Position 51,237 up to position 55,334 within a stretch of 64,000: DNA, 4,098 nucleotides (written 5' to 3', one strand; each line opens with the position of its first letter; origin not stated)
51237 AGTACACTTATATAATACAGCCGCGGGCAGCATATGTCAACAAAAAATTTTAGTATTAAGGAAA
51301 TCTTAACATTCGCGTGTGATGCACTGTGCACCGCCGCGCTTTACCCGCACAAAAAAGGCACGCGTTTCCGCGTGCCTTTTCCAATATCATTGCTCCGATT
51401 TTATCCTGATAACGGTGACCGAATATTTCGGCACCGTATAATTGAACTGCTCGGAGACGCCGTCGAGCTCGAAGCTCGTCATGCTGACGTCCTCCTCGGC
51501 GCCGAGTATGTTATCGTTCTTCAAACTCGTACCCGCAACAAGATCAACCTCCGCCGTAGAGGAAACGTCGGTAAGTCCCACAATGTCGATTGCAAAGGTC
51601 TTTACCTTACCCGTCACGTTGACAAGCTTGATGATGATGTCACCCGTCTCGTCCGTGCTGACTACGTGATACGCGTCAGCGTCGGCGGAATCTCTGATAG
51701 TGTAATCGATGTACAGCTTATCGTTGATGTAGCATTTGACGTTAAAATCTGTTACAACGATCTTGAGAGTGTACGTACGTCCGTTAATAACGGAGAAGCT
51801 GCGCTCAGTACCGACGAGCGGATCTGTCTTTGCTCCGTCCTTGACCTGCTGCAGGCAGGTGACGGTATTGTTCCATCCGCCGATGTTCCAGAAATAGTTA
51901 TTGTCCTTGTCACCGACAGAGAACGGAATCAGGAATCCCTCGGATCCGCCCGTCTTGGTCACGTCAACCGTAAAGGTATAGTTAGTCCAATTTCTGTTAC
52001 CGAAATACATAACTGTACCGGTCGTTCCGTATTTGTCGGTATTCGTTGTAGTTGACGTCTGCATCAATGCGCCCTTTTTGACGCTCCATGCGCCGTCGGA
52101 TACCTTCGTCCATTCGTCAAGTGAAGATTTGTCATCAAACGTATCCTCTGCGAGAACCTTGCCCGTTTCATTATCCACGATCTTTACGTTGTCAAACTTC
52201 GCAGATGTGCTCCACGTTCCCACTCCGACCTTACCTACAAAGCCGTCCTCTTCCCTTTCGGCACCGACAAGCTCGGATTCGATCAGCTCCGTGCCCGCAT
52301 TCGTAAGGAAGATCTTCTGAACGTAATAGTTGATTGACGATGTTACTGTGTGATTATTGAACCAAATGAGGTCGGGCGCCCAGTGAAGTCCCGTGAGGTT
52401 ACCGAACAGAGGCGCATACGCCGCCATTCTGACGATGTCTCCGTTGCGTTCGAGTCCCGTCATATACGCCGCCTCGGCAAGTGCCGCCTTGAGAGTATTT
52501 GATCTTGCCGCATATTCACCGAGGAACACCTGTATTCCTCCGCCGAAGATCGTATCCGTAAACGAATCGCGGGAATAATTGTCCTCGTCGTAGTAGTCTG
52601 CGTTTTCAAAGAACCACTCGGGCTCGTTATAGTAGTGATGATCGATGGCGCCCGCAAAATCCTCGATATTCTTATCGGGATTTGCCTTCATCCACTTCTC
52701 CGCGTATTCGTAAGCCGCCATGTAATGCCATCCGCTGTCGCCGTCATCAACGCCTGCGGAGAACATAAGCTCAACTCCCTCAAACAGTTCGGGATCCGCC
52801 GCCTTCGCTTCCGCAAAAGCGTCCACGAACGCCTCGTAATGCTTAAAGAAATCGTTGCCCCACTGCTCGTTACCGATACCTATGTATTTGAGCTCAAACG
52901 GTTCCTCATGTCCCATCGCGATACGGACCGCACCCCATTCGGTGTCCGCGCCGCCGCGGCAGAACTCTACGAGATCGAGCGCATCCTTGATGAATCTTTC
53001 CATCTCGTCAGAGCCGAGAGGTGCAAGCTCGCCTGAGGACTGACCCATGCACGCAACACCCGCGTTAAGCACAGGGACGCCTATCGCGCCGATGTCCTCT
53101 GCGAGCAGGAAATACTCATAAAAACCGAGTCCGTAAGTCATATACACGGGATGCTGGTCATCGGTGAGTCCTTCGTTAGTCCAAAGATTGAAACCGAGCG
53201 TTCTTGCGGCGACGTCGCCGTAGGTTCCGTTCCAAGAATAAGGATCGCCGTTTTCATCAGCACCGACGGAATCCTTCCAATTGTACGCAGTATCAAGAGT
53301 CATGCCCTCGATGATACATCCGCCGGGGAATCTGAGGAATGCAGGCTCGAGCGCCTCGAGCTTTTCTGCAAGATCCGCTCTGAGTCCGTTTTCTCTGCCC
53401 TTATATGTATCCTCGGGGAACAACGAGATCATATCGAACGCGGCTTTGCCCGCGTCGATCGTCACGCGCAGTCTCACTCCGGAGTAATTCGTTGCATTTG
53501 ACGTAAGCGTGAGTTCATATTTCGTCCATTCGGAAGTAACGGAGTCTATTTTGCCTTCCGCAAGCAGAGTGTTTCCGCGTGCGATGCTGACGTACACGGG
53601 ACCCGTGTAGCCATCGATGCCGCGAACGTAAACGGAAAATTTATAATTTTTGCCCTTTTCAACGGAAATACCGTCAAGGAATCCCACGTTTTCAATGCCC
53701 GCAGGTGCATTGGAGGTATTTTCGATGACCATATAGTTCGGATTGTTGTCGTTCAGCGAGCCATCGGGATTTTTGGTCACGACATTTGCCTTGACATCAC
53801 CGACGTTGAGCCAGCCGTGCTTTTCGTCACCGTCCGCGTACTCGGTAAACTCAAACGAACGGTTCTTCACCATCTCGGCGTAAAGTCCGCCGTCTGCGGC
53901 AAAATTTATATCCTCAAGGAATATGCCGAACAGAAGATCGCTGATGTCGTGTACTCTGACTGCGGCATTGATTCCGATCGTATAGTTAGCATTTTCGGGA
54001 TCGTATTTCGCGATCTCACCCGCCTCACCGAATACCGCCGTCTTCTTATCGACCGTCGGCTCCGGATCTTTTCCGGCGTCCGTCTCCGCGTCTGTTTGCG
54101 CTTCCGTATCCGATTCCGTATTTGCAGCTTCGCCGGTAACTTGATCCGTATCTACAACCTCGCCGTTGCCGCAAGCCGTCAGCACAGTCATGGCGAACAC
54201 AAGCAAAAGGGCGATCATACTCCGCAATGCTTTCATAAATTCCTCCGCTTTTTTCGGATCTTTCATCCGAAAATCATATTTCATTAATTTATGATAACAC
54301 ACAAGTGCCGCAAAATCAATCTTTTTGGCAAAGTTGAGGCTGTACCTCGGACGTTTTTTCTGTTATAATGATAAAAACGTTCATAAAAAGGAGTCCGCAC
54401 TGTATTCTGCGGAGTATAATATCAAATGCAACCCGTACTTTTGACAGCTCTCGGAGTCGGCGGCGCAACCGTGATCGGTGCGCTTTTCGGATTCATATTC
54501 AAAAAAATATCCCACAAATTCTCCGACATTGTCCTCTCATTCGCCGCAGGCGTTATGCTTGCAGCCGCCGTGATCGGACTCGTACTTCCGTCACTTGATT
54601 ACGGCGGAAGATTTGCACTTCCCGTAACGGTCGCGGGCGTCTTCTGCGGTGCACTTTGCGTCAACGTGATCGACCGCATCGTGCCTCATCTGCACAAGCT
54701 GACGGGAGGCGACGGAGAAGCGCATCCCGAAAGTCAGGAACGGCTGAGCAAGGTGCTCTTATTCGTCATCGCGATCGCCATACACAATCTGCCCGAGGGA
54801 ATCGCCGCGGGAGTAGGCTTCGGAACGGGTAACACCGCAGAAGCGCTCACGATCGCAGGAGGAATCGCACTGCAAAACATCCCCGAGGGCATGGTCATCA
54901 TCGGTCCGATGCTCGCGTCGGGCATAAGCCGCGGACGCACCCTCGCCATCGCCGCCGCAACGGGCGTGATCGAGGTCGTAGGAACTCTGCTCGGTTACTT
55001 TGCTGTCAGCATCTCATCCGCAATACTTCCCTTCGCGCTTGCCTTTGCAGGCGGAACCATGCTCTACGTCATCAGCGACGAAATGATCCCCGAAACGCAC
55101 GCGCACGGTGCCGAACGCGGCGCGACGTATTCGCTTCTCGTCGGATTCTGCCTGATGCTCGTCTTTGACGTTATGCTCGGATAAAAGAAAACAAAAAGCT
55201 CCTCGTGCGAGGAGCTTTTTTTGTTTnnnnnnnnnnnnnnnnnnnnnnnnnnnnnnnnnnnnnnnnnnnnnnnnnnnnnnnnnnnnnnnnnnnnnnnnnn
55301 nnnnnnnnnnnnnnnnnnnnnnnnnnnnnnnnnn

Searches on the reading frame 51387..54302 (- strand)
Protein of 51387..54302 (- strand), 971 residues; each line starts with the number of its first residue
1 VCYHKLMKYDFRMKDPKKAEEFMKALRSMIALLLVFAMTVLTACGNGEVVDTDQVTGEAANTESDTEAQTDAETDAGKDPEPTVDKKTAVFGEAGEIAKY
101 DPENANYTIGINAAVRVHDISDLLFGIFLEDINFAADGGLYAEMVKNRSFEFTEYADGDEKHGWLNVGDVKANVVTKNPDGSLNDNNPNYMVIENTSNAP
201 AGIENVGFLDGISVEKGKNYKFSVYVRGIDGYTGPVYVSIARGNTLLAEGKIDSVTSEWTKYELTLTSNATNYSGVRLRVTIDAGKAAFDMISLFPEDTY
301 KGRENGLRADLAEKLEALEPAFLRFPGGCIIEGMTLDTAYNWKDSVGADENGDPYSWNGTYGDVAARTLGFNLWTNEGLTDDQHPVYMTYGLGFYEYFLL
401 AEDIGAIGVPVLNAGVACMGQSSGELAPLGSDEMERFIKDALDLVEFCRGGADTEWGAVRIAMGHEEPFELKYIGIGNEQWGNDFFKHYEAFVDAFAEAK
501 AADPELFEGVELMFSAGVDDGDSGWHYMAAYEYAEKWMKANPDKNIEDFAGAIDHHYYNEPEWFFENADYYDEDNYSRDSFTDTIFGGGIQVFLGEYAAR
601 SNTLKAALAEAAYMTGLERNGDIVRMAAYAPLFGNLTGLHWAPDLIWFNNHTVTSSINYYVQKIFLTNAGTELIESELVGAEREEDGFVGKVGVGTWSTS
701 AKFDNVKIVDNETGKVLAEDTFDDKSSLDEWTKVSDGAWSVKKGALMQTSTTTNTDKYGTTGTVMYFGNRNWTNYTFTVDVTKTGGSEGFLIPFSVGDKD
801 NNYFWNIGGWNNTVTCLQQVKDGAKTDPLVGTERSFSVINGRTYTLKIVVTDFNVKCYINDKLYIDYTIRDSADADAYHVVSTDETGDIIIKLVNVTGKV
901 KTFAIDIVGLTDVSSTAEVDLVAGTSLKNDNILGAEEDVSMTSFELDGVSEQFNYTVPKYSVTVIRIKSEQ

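Call 20: search_protein_families(library=pfam, proteins=[window:51387-54302:-], max_evalue=0.001)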
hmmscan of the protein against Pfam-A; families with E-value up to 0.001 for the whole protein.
window:51387-54302:- (971 aa): 4 families
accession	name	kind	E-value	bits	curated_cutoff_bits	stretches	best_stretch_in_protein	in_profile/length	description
PF22848.2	ASD1_dom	-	2.4e-36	125.9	22.2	1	315-582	3-231/239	Alpha-L-arabinofuranosidase 1 domain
PF06964.18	Alpha-L-AF_C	-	6e-29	101.8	27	1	599-961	16-165/165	Alpha-L-arabinofuranosidase C-terminal domain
PF02018.23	CBM_4_9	-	2.6e-08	34.8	25.9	1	143-282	2-131/136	Carbohydrate binding domain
PF06439.18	3keto-disac_hyd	-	1.1e-05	26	26.8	1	720-889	4-170/187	3-keto-disaccharide hydrolase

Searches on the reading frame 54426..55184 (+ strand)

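Call 20: search_protein_families(library=pfam, proteins=[window:54426-55184:+], max_evalue=0.001)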
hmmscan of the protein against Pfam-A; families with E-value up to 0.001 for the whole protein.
window:54426-55184:+ (252 aa): 1 family
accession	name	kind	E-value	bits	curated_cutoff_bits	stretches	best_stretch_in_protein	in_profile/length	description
PF02535.28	Zip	-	7e-24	85.1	35.1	2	105-247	173-322/323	ZIP Zinc transporter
